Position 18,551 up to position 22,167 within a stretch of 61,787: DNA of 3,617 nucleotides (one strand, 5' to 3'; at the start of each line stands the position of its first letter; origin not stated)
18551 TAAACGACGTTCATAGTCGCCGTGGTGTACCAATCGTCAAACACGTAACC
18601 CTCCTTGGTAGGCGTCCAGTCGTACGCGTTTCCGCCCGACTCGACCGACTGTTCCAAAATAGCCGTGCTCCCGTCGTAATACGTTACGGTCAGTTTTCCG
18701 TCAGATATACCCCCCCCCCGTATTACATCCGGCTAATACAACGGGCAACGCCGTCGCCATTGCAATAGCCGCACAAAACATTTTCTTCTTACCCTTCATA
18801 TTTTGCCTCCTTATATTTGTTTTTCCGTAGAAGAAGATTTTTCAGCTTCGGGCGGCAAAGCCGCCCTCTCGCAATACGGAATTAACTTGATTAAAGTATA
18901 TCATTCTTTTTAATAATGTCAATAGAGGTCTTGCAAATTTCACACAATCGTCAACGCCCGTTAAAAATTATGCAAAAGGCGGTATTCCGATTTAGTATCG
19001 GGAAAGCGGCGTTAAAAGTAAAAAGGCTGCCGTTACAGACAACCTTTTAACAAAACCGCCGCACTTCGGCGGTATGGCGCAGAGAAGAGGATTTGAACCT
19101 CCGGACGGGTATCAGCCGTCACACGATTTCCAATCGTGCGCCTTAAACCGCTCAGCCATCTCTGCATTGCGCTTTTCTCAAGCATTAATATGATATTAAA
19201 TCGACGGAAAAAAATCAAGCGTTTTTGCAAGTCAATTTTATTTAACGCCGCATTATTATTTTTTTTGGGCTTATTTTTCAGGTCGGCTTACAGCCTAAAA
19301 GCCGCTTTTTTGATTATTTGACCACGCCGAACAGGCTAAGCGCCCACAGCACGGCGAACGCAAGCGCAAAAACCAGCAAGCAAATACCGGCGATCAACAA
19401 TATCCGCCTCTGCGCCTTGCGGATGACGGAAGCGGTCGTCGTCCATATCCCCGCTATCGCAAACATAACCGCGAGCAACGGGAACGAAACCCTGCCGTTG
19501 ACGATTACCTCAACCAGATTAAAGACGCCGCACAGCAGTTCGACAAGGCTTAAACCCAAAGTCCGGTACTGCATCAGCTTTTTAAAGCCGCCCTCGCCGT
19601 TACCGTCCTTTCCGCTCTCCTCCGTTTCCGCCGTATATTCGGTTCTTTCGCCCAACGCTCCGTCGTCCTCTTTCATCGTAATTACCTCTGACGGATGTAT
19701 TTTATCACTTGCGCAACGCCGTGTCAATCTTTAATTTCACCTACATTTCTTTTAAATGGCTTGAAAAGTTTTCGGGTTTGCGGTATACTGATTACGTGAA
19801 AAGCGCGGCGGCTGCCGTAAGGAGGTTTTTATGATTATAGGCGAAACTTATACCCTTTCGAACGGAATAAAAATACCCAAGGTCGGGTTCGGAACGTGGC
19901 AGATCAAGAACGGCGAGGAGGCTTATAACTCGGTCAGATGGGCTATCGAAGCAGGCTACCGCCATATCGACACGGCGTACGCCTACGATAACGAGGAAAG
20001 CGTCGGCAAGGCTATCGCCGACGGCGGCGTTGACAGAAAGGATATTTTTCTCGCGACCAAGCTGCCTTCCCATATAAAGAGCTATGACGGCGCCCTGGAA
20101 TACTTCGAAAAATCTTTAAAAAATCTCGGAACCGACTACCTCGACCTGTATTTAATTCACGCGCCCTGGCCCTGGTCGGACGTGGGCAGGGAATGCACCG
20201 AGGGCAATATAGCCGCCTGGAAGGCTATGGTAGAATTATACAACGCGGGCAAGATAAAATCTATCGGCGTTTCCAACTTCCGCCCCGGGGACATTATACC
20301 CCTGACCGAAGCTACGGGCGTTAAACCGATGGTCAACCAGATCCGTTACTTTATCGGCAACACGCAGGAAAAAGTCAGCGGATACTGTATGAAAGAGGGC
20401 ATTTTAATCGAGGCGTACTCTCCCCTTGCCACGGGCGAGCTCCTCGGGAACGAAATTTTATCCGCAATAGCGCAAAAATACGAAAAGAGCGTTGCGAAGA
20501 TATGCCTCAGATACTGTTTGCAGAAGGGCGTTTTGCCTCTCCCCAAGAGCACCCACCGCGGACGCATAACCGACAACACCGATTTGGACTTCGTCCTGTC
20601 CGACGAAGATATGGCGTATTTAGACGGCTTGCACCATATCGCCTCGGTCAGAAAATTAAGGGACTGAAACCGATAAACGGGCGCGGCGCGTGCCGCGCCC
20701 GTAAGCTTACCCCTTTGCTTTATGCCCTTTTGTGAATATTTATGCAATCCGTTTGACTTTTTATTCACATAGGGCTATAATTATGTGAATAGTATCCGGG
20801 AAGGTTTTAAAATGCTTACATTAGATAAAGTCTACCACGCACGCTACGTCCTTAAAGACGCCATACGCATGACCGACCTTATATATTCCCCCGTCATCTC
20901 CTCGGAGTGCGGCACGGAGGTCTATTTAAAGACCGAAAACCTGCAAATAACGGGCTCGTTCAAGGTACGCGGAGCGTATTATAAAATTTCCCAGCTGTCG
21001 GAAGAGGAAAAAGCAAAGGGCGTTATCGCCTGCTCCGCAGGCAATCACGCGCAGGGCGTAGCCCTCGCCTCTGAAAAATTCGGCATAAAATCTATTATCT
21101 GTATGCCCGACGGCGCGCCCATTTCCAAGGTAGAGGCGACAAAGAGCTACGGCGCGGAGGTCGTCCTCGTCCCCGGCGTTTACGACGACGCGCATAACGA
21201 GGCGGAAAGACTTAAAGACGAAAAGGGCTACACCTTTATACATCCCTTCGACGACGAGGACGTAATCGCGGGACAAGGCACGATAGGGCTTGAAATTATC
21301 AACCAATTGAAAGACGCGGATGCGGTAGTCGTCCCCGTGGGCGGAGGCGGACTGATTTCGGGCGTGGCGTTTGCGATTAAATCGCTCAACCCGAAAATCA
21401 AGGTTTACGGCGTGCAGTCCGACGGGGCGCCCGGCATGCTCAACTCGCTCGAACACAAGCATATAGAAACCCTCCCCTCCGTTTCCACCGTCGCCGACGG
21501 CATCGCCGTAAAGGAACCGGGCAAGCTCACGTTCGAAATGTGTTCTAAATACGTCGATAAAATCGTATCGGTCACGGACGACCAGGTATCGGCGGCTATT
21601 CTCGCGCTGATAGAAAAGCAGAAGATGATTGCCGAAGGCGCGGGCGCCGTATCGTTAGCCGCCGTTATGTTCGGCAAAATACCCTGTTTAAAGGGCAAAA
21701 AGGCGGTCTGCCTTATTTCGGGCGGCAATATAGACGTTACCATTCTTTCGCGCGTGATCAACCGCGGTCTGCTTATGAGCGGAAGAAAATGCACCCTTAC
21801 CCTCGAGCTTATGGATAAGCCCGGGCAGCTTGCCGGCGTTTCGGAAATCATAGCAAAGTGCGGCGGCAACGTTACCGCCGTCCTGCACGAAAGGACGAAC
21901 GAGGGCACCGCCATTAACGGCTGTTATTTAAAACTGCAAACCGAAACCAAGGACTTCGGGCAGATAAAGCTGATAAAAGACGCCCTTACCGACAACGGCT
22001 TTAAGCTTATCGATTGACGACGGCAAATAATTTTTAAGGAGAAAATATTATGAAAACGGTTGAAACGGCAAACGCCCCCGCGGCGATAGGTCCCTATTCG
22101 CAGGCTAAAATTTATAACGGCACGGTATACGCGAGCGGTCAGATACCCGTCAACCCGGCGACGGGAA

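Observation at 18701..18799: Poly(G)10 tract uncouples a lipoprotein signal peptide from a 987-aa surface protein: candidate slipped-strand phase switch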

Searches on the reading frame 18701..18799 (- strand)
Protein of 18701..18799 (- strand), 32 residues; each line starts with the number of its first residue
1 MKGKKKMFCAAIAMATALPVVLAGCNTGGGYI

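Call 33: find_encoding_contigs(protein=window:18701-18799:-, flank=4000, max_places=10)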
Protein window:18701-18799:- (32 aa): no gene with exactly this product is on record in the collection.

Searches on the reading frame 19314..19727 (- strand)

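Call 9: search_protein_families(library=pfam, proteins=[window:19314-19727:-], max_evalue=0.01)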
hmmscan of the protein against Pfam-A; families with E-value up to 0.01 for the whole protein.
window:19314-19727:- (137 aa): 1 family
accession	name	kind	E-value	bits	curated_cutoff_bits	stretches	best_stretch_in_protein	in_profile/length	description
PF14158.11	YndJ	-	0.0033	17.2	27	1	82-132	177-234/258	YndJ-like protein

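Call 52: search_protein_families(library=ncbifam, proteins=[window:19314-19727:-], max_evalue=0.1)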
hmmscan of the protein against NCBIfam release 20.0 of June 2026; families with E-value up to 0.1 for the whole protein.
window:19314-19727:- (137 aa): 0 families

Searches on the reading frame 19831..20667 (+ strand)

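Call 9: search_protein_families(library=pfam, proteins=[window:19831-20667:+], max_evalue=0.01)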
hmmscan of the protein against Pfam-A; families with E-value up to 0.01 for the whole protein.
window:19831-20667:+ (278 aa): 1 family
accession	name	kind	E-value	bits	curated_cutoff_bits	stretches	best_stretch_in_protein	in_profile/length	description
PF00248.27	Aldo_ket_red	-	1.6e-52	178.8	24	1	17-267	1-289/291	Aldo/keto reductase family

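Call 52: search_protein_families(library=ncbifam, proteins=[P0121], max_evalue=0.1)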
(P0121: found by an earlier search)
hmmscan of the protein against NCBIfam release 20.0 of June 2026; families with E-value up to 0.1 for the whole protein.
P0121 (1034 aa): 2 families
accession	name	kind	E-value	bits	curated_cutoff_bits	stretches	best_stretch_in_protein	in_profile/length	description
TIGR02543.1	List_Bact_rpt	repeat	3.7e-07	30.4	20.95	1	63-101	1-42/44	TIGR02543 family repeat protein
NF053582.1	motif_MiiA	domain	0.061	13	24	1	33-48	6-21/27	MiiA motif-containing surface protein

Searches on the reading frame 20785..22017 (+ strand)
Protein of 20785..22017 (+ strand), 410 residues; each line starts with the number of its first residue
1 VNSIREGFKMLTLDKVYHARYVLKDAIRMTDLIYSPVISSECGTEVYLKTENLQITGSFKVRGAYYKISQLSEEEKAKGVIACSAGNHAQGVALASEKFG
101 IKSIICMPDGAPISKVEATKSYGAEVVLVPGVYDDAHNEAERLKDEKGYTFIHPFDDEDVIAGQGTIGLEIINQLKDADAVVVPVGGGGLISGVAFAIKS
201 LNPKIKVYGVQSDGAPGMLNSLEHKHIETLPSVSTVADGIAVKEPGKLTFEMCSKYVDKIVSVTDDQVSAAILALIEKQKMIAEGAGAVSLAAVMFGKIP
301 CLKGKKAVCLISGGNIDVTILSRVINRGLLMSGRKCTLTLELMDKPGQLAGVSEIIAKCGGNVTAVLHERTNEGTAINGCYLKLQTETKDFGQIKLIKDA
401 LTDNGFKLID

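Call 9: search_protein_families(library=pfam, proteins=[window:20785-22017:+], max_evalue=0.01)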
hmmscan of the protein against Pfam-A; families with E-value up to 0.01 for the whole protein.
window:20785-22017:+ (410 aa): 2 families
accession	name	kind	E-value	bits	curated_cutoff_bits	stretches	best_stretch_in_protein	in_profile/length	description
PF00291.31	PALP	-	8.9e-91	304.7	35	1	24-313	2-295/295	Pyridoxal-phosphate dependent enzyme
PF01842.31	ACT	-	0.0023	18.1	27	1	338-373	3-38/66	ACT domain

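Call 52: search_protein_families(library=ncbifam, proteins=[P0121], max_evalue=0.1)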
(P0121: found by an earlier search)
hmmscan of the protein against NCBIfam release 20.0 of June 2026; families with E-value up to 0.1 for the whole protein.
P0121 (1034 aa): 2 families
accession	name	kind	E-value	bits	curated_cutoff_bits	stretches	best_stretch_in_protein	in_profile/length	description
TIGR02543.1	List_Bact_rpt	repeat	3.7e-07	30.4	20.95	1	63-101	1-42/44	TIGR02543 family repeat protein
NF053582.1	motif_MiiA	domain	0.061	13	24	1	33-48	6-21/27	MiiA motif-containing surface protein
